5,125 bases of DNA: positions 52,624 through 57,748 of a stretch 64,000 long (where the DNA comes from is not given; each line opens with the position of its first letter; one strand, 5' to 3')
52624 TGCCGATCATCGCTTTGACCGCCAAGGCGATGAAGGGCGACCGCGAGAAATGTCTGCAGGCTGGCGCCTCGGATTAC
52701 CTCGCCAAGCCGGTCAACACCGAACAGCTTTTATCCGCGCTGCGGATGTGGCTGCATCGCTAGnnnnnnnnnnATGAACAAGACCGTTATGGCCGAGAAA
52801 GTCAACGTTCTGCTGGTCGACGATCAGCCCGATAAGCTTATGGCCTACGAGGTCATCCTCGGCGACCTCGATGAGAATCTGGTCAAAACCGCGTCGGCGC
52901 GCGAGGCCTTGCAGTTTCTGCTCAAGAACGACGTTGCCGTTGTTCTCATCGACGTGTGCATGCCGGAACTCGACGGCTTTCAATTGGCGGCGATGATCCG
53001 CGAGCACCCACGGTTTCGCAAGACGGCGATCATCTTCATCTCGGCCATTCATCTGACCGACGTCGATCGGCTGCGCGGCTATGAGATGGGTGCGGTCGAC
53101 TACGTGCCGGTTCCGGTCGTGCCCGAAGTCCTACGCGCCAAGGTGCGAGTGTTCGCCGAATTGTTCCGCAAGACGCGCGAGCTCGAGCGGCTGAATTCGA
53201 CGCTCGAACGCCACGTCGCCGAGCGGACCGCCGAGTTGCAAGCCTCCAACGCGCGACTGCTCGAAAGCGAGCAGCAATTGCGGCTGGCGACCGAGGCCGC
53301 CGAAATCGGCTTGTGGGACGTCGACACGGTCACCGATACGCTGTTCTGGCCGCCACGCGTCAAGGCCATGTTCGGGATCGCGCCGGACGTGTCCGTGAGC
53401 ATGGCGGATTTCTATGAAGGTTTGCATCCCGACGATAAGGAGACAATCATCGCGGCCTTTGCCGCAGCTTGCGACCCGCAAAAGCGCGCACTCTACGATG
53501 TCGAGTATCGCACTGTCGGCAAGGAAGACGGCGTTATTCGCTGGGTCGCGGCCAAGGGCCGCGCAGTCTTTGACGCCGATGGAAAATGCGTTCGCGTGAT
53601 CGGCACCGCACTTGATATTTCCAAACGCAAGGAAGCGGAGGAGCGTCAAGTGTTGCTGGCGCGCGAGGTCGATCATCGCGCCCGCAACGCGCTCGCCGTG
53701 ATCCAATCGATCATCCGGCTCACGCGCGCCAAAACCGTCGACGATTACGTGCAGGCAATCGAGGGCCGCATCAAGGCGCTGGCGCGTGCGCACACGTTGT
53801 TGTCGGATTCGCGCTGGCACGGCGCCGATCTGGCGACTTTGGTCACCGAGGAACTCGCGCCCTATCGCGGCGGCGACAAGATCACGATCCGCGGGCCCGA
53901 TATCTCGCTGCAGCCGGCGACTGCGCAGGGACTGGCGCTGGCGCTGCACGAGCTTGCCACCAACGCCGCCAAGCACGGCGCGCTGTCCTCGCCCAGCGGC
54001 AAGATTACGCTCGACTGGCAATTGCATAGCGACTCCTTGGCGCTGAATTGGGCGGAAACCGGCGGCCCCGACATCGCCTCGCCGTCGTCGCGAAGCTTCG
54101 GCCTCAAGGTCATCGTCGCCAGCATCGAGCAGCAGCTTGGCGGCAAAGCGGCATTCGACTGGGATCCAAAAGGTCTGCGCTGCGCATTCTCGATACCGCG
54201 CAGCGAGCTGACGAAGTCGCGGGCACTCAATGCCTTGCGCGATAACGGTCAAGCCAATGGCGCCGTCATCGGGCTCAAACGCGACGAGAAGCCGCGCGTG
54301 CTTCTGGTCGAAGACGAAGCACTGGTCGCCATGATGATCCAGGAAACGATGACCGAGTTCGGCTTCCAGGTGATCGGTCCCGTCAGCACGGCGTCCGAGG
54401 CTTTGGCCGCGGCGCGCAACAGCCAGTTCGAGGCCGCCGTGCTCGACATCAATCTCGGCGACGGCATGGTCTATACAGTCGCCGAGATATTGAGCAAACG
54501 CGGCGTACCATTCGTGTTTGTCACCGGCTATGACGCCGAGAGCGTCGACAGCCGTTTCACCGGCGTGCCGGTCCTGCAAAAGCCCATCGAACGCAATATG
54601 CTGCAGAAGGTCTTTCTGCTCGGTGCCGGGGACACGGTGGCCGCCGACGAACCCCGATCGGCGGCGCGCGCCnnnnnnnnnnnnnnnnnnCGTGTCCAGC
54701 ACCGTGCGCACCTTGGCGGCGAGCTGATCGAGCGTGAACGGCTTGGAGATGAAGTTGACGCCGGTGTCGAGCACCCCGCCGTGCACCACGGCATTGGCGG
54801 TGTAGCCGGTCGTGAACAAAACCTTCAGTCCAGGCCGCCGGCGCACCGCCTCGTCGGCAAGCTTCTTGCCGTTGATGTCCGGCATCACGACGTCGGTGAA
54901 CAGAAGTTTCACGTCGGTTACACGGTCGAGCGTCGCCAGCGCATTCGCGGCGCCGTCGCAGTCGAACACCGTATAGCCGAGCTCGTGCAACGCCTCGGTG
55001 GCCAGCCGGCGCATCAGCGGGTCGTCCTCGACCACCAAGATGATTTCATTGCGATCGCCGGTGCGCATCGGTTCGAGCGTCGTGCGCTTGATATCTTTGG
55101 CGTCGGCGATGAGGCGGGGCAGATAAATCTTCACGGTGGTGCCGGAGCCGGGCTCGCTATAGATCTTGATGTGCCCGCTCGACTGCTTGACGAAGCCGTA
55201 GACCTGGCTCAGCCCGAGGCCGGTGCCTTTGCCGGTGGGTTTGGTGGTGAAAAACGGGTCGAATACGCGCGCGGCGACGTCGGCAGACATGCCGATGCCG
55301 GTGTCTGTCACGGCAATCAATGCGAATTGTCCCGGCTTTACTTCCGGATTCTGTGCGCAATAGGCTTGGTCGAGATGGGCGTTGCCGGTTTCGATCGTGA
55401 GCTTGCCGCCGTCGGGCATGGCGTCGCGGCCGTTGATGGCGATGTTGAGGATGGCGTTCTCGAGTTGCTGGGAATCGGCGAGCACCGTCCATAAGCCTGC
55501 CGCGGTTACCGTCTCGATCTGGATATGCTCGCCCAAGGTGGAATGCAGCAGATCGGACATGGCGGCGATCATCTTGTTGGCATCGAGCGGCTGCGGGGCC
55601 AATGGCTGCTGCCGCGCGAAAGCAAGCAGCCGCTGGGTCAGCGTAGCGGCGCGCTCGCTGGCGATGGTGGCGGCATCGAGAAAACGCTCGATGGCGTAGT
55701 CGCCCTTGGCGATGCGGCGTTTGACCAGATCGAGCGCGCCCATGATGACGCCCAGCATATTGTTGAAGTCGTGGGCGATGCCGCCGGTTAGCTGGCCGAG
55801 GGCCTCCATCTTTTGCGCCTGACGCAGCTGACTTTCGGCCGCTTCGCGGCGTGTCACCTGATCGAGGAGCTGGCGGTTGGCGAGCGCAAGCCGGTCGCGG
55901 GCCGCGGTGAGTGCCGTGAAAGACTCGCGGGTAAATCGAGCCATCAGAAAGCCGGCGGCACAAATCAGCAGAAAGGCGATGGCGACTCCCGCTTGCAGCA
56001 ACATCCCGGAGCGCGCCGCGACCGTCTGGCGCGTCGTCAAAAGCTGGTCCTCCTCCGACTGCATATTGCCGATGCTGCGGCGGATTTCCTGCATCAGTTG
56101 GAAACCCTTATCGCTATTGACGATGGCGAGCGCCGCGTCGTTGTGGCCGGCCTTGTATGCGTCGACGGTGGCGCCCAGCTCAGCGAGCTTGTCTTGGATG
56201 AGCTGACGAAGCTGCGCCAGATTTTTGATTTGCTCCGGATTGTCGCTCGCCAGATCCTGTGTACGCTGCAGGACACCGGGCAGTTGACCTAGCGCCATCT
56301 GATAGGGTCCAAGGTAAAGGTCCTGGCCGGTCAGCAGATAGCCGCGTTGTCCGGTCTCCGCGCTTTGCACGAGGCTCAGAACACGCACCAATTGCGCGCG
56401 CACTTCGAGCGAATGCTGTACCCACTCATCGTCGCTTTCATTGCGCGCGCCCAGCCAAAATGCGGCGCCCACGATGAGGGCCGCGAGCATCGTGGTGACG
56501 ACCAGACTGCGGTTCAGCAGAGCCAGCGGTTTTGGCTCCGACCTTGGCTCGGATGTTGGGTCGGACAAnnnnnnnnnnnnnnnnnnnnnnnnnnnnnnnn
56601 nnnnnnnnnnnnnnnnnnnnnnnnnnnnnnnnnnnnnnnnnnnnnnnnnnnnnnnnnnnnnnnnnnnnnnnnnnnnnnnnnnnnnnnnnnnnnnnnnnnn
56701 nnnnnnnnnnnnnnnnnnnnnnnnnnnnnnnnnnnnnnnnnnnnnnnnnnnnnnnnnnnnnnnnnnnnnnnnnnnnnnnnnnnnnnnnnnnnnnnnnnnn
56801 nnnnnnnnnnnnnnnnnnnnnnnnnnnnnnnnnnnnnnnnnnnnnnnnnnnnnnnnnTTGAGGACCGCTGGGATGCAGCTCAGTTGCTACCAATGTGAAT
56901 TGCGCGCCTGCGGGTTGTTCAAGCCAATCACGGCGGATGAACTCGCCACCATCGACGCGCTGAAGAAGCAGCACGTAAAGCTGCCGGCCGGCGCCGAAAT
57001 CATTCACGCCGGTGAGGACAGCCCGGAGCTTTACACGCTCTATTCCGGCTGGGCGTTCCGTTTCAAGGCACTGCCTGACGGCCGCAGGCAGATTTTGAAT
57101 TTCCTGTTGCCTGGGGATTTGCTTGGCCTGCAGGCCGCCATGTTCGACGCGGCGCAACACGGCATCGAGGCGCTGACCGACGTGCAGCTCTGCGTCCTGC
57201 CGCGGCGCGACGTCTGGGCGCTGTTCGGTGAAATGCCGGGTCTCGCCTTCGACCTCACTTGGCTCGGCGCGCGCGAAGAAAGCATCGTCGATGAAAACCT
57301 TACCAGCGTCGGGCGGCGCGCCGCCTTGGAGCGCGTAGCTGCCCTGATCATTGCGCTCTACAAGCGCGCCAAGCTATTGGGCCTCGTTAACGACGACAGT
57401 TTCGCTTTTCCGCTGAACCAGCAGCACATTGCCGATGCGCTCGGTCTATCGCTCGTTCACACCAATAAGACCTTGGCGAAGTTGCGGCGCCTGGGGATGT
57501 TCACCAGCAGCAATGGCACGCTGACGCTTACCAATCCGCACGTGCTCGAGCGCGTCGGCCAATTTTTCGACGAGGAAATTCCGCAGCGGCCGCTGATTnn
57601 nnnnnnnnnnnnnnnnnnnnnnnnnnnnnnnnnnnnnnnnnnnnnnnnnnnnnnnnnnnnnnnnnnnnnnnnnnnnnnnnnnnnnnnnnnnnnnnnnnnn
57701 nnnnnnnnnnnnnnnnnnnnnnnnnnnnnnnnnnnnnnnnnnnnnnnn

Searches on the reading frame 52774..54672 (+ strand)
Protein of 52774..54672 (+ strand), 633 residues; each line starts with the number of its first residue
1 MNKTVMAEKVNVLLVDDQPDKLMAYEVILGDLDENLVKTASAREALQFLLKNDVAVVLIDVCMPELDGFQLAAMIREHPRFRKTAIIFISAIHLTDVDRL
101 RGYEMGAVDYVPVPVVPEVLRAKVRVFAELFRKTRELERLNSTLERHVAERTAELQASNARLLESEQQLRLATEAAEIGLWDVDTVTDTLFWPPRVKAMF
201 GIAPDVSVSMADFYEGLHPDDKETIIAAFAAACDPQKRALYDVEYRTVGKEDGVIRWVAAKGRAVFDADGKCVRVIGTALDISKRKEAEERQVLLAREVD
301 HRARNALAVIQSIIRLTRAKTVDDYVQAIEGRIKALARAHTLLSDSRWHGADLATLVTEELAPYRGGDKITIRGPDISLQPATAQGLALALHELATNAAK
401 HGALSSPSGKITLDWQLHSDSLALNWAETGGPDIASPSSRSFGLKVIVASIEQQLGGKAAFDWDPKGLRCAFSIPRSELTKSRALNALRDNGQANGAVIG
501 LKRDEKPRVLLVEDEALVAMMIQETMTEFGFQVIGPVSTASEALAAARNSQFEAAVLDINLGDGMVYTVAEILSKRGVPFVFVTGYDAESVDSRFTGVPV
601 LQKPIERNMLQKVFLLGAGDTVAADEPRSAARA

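Call 9: search_protein_families(library=pfam, proteins=[window:52774-54672:+], max_evalue=0.01)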
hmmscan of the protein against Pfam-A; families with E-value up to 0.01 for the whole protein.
window:52774-54672:+ (633 aa): 7 families
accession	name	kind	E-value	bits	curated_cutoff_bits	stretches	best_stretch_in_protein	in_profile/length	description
PF00072.30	Response_reg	-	4.8e-28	98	30.2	2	12-124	1-110/111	Response regulator receiver domain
PF07536.20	HWE_HK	-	7.4e-25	87.9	22.8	1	298-376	1-83/83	HWE histidine kinase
PF08447.18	PAS_3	-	2.1e-16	60.4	25.6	1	190-279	2-89/89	PAS fold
PF07568.18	HisKA_2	-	1e-06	29.2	22.3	1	298-347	1-54/76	Histidine kinase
PF13581.12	HATPase_c_2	-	3.6e-05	24.2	27.4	1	379-432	24-77/127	Histidine kinase-like ATPase domain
PF20274.4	cREC_REC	-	0.0036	18.4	27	0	537-577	18-60/88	Cyclic-phosphate processing Receiver domain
PF08448.16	PAS_4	-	0.0051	17.5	23.1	0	217-286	43-109/110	PAS fold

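Call 40: search_protein_families(library=ncbifam, proteins=[window:52774-54672:+], max_evalue=0.00001)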
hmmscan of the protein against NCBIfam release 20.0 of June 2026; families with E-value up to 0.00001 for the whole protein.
window:52774-54672:+ (633 aa): 89 families (the best 25 are shown)
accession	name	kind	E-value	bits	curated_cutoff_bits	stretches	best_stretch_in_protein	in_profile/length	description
NF052306.1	BluLightHisKinLov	equivalog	3.2e-61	207.1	450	1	251-475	105-333/334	blue-light-activated histidine kinase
NF010077.0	PRK13559.1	subfamily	9.5e-59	199.1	361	1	250-478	125-361/364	hypothetical protein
NF041880.1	EPS_EpsF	equivalog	5.9e-45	153.7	900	1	15-339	1-321/492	response regulator EpsF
NF052573.1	HisKinEspAMyxo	equivalog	8.1e-25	87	1400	1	162-291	125-252/755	serine histidine kinase EspA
NF053854.1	RespRegPhoBBctds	equivalog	2.7e-23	82.5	270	1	12-178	1-163/225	two-component system response regulator PhoB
NF053781.1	cdiGMPphdstlr2612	equivalog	4.7e-22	77.5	1600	1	154-326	574-740/1268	Tlr1612 family c-di-GMP phosphodiesterase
NF008296.0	PRK11083.1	equivalog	2.8e-21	76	273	2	10-142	4-132/228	two-component system response regulator CreB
NF033117.2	vanR_ACDEGLN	exception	1.4e-19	70.6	350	1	12-172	1-155/226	VanR-ABDEGLN family response regulator transcription factor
NF045944.1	ResRegRpaBCyano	equivalog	3.4e-19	69.1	330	1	13-170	1-153/229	response regulator transcription factor RpaB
NF007298.0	PRK09776.1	equivalog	1.9e-18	65.8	1135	1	165-289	427-547/1111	diguanylate cyclase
NF006623.1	PRK09191.1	subfamily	4.1e-18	66.1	240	1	497-612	128-246/258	PhyR family response regulator anti-anti-sigma factor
NF007135.0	PRK09581.1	equivalog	3.9e-17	62.2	474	1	11-149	4-141/457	PleD family two-component system response regulator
NF001965.0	PRK00742.1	subfamily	6e-17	61.9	293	1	8-160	2-154/357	chemotaxis-specific protein-glutamate methyltransferase CheB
NF033120.0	vanR_FM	exception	8.3e-17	61.6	460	1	9-134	3-122/231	vancomycin resistance response regulator transcription factor, VanR-F/VanR-M family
TIGR01387.1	cztR_silR_copR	subfamily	2.7e-16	59.9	279.2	1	41-138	30-121/218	heavy metal response regulator transcription factor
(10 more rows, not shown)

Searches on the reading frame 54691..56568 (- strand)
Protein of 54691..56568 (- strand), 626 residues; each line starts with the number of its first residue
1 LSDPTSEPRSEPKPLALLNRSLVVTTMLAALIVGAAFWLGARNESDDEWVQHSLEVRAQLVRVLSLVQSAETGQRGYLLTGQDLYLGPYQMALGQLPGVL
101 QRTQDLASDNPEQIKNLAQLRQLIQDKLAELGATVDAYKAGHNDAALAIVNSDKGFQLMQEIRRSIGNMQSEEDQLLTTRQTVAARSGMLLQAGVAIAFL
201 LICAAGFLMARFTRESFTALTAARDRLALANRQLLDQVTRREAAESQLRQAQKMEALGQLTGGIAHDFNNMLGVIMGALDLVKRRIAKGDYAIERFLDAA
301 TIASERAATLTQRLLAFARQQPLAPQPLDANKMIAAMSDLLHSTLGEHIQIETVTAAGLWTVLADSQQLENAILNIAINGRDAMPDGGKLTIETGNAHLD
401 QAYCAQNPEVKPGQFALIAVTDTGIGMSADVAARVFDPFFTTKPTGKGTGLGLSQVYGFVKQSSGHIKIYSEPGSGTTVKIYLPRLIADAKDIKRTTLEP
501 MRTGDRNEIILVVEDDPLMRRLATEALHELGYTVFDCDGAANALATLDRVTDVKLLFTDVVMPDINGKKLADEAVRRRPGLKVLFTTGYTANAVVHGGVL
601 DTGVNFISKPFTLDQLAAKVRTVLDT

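Call 9: search_protein_families(library=pfam, proteins=[window:54691-56568:-], max_evalue=0.01)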
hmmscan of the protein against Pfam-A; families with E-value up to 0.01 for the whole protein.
window:54691-56568:- (626 aa): 4 families
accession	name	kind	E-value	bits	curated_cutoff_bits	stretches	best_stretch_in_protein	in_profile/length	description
PF05227.19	CHASE3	-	3.3e-40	137.6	28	1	47-181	2-136/138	CHASE3 domain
PF00072.30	Response_reg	-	1.3e-17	64.3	30.2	1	510-621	1-111/111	Response regulator receiver domain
PF02518.31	HATPase_c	-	1.5e-17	64.5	26.4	1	365-485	2-109/111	Histidine kinase-, DNA gyrase B-, and HSP90-like ATPase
PF00512.31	HisKA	-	3.9e-06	27.3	26.9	1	257-321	2-64/66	His Kinase A (phospho-acceptor) domain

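Call 40: search_protein_families(library=ncbifam, proteins=[window:54691-56568:-], max_evalue=0.00001)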
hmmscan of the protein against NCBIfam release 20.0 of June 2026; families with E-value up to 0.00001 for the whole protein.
window:54691-56568:- (626 aa): 89 families (the best 25 are shown)
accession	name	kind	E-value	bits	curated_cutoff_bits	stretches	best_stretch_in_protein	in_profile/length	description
NF010076.0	PRK13557.1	subfamily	6.4e-122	407.7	631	1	237-625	143-534/540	histidine kinase famiy protein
NF046020.1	HisKinCckABruc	equivalog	9e-108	361.3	1000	1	238-625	461-868/868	cell cycle histidine kinase CckA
NF046026.1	HisKinCckACaul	equivalog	4.3e-85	286.2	1000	1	235-624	280-676/678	cell cycle histidine kinase CckA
NF010411.0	PRK13837.1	equivalog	1.4e-69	235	647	1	180-625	374-813/828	two-component system VirA-like sensor kinase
NF008468.0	PRK11360.1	equivalog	3.5e-45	154.5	646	1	236-486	375-609/616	two-component system sensor histidine kinase AtoS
NF052573.1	HisKinEspAMyxo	equivalog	2.1e-43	148.4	1400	1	227-620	354-746/755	serine histidine kinase EspA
NF052574.1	HisKinEspCMyxo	equivalog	1.6e-37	129.2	1200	1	237-624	397-783/785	serine histidine kinase EspC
NF007688.0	PRK10364.1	equivalog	1.1e-31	110.1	479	1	241-488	224-454/460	two-component system sensor histidine kinase ZraS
NF047466.1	hybrid_RR_LvrB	exception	3.6e-30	105.4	500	1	243-485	138-376/377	hybrid histidine kinase/response regulator LvrB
NF038348.1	T2SS_HK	subfamily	1.1e-28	100.1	450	1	361-484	464-572/574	histidine kinase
NF008099.0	PRK10841.1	equivalog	3.3e-22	78.1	920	2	504-619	821-935/949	two-component system sensor histidine kinase RcsC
TIGR02956.1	TMAO_torS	equivalog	5.4e-22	77.7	676.5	1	325-625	534-821/967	TMAO reductase system sensor histidine kinase/response regulator TorS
NF008293.1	PRK11073.1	equivalog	1.5e-21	77.1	240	1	225-484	101-346/349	nitrogen regulation protein NR(II)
NF046022.1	RespRegCpdRBruc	equivalog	1.5e-21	76.6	180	1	510-625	4-118/120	cell cycle two-component system response regulator CpdR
NF053867.1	SprKinKinDBac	equivalog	2.9e-21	75.5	775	1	234-484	266-496/500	sporulation kinase KinD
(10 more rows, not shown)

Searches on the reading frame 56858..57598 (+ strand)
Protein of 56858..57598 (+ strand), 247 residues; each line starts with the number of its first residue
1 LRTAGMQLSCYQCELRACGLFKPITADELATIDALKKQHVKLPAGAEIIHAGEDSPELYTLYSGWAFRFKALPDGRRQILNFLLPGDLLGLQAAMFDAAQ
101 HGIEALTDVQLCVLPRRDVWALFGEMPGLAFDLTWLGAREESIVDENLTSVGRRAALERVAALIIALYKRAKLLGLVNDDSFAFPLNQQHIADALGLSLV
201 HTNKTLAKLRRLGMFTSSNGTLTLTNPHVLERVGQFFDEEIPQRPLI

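Call 43: search_protein_families(library=pfam, proteins=[window:56858-57598:+], max_evalue=0.001)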
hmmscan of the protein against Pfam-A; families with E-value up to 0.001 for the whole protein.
window:56858-57598:+ (247 aa): 2 families
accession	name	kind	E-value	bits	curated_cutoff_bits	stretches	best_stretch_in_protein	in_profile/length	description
PF00027.35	cNMP_binding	-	2.1e-16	60.1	27.5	1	40-123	2-86/89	Cyclic nucleotide-binding domain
PF13545.12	HTH_Crp_2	-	1.2e-11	44.9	27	1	158-232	1-69/70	Crp-like helix-turn-helix domain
